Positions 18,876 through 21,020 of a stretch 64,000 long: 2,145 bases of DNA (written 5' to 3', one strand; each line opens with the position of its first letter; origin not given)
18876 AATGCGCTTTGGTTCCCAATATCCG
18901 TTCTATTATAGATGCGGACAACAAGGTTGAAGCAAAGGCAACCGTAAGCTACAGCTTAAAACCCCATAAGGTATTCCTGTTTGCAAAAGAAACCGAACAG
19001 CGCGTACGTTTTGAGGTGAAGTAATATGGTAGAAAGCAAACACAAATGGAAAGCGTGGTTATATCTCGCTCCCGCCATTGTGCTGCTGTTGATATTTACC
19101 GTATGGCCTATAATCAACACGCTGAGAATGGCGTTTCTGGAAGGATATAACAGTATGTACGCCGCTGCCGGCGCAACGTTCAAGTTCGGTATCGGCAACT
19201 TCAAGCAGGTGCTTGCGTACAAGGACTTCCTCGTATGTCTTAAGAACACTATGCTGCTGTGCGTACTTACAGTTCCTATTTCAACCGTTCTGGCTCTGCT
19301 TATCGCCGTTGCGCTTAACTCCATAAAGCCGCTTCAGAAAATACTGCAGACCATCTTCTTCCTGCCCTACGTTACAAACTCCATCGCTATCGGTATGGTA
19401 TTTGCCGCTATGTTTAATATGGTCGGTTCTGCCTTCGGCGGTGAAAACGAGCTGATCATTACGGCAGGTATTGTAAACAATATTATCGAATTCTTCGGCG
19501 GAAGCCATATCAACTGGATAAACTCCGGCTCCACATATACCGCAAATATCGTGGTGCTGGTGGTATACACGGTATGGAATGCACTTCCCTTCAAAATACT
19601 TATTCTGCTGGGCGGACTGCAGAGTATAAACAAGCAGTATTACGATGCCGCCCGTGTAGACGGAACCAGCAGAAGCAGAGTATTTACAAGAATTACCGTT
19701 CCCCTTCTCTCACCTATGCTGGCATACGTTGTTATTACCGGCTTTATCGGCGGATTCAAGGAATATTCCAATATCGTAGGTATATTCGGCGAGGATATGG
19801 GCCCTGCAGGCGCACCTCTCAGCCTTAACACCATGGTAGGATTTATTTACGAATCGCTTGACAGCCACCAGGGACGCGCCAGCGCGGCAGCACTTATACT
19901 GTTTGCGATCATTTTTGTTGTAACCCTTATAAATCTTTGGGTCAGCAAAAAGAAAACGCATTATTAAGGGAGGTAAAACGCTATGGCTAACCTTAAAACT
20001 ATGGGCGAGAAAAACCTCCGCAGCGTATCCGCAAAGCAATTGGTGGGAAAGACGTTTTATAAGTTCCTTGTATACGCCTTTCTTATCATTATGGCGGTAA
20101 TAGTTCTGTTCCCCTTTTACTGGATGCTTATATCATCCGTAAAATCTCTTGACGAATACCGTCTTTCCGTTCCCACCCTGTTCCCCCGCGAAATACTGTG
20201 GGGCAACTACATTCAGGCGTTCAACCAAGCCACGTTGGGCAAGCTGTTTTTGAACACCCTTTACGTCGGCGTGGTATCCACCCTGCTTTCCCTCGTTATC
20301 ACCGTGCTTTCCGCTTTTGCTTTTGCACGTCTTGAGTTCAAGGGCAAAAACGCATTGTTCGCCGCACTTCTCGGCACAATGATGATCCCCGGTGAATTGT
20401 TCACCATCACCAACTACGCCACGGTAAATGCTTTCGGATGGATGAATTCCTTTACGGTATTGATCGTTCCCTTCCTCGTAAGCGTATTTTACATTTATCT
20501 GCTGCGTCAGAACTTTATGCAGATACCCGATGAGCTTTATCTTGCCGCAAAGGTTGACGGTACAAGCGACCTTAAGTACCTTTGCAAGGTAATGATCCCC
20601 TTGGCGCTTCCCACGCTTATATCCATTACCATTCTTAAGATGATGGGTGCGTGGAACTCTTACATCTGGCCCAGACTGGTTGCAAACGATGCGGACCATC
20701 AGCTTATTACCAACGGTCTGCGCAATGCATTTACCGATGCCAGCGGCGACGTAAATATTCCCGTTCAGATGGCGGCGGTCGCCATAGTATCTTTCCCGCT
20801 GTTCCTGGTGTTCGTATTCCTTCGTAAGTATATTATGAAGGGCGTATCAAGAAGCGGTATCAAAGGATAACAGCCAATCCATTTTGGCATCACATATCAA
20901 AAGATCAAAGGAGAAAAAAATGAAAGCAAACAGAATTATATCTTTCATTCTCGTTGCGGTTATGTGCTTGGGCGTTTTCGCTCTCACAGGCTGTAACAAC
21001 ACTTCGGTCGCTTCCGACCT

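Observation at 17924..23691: A sugar-type (CUT1) ABC importer co-operonic with a secreted SNase: the substrate may not be a sugar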

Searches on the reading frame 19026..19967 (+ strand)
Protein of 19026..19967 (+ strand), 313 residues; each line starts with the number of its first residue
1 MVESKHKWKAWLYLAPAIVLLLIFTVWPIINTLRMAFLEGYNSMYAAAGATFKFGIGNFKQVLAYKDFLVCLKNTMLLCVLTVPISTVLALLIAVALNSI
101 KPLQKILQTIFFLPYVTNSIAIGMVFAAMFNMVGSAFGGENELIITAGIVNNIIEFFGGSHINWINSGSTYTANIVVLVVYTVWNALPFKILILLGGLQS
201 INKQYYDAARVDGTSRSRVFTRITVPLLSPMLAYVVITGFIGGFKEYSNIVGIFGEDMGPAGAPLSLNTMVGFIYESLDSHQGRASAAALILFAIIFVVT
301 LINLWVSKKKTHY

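Call 4: search_protein_families(library=pfam, proteins=[window:19026-19967:+], max_evalue=0.01)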
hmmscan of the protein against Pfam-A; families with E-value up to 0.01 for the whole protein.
window:19026-19967:+ (313 aa): 1 family
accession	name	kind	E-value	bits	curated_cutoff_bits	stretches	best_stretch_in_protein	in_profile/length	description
PF00528.27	BPD_transp_1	-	2.6e-18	66.8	26.4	1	87-310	2-182/184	Binding-protein-dependent transport system inner membrane component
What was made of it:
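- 19026..19967 (+): Permease 1 (MalF/UgpA-like). BPD_transp_1 E 2.6e-18 (call 4).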

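Call 6: search_protein_families(library=ncbifam, proteins=[window:19026-19967:+], max_evalue=0.001)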
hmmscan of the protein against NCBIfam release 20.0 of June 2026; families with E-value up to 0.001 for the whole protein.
window:19026-19967:+ (313 aa): 19 families
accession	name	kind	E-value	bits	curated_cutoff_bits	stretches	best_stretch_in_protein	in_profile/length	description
NF007852.0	PRK10561.1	equivalog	4.3e-16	59.6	335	1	6-313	10-294/295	sn-glycerol-3-phosphate ABC transporter permease UgpA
NF008232.0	PRK10999.1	equivalog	7.9e-16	57.9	392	1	47-310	258-518/520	maltose ABC transporter permease MalF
TIGR00969.1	3a0106s02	subfamily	2e-11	43.9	240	1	178-299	146-264/272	sulfate ABC transporter permease subunit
TIGR01581.1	Mo_ABC_porter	hypoth_equivalog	1.2e-10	41.3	210.3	1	73-301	20-224/225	ABC transporter permease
TIGR02140.1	permease_CysW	equivalog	1.4e-10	41.1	329.1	1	50-300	27-251/261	sulfate ABC transporter permease subunit CysW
TIGR02141.1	modB_ABC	equivalog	2.7e-10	40.2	182.6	1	75-308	3-207/208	molybdate ABC transporter permease subunit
NF040931.1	ABC_arch_GlcT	equivalog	4e-10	39.8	360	1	50-301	34-264/278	glucose ABC transporter permease GlcT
TIGR03262.1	PhnU2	equivalog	8.8e-10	37.8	593.25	1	11-241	4-199/546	putative 2-aminoethylphosphonate ABC transporter permease subunit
NF008620.0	PRK11602.1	equivalog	5.1e-07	29.2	442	0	177-299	148-267/291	sulfate/thiosulfate ABC transporter permease CysW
TIGR02139.1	permease_CysT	equivalog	6.5e-07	29.2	246.1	1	51-308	31-261/265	sulfate ABC transporter permease subunit CysT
NF043074.1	MMSYN1_0196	equivalog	3.2e-06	26.7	350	0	6-150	6-146/277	spermidine/putrescine ABC transporter permease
NF008208.0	PRK10971.1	equivalog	4.4e-06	26.4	415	1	58-303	46-264/277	sulfate/thiosulfate ABC transporter permease CysT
NF011624.0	PRK15050.1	equivalog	1.1e-05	24.7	247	1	4-301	18-278/297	2-aminoethylphosphonate ABC transporter permease subunit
NF006939.0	PRK09421.1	equivalog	1.3e-05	24.7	262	1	79-307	19-217/230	molybdate ABC transporter permease subunit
NF040932.1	ABC_arch_GlcU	equivalog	1.6e-05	24.7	340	1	181-247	140-205/272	glucose ABC transporter permease GlcU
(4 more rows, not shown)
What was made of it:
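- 19026..19967 (+): Best NCBIfam match is UgpA (call 6).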

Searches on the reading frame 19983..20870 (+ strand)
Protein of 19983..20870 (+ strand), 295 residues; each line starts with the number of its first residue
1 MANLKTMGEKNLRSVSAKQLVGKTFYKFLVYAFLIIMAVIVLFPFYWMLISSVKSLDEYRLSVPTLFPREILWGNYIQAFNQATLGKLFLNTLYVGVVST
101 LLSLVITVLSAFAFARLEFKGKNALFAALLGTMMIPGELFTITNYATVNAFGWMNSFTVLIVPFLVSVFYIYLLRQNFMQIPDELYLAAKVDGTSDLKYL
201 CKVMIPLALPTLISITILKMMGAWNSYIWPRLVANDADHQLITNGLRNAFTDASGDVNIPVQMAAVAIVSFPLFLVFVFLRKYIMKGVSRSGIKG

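Call 4: search_protein_families(library=pfam, proteins=[window:19983-20870:+], max_evalue=0.01)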
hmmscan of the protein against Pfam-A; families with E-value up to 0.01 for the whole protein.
window:19983-20870:+ (295 aa): 1 family
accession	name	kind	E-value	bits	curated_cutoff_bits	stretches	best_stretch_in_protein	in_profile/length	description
PF00528.27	BPD_transp_1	-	1.3e-13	51.6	26.4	1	114-289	43-183/184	Binding-protein-dependent transport system inner membrane component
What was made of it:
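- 19983..20870 (+): Permease 2 (MalG/UgpE-like). BPD_transp_1 E 1.3e-13 (call 4).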

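Call 6: search_protein_families(library=ncbifam, proteins=[window:19983-20870:+], max_evalue=0.001)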
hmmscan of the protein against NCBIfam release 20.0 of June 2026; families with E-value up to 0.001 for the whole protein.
window:19983-20870:+ (295 aa): 12 families
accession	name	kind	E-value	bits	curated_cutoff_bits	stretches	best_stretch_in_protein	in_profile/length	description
NF008210.0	PRK10973.1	equivalog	1.8e-31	109.9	297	1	26-288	8-276/281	sn-glycerol-3-phosphate ABC transporter permease UgpE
NF040932.1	ABC_arch_GlcU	equivalog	1.9e-26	93.3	340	1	28-290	3-266/272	glucose ABC transporter permease GlcU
NF008231.0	PRK10998.1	equivalog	1.7e-18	67.3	261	1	27-295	13-296/296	maltose ABC transporter permease MalG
TIGR01581.1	Mo_ABC_porter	hypoth_equivalog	1.3e-09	37.9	210.3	1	76-220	10-168/225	ABC transporter permease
NF007047.0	PRK09500.1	equivalog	1.6e-08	34.4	326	1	30-219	7-192/257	spermidine/putrescine ABC transporter permease PotC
NF040839.1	tungstate_WtpB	equivalog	1.1e-07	31.8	340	1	77-219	34-189/251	tungstate ABC transporter permease WtpB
NF007044.0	PRK09497.1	equivalog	4.1e-05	23.2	348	0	163-263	158-256/285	spermidine/putrescine ABC transporter permease PotB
NF011624.0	PRK15050.1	equivalog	8.8e-05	21.8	247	0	177-227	183-233/297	2-aminoethylphosphonate ABC transporter permease subunit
TIGR02141.1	modB_ABC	equivalog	0.00015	21.5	182.6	1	92-219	3-144/208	molybdate ABC transporter permease subunit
NF040733.1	ABC_perm_U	equivalog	0.0004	19.9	295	1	151-285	116-246/251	ABC transporter permease subunit SaoP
NF006939.0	PRK09421.1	equivalog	0.00097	18.6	262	0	92-136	15-59/230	molybdate ABC transporter permease subunit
NF008232.0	PRK10999.1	equivalog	0.00098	18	392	1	157-240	376-460/520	maltose ABC transporter permease MalF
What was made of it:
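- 19983..20870 (+): Best NCBIfam match is UgpE, E 1.8e-31 (call 6).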
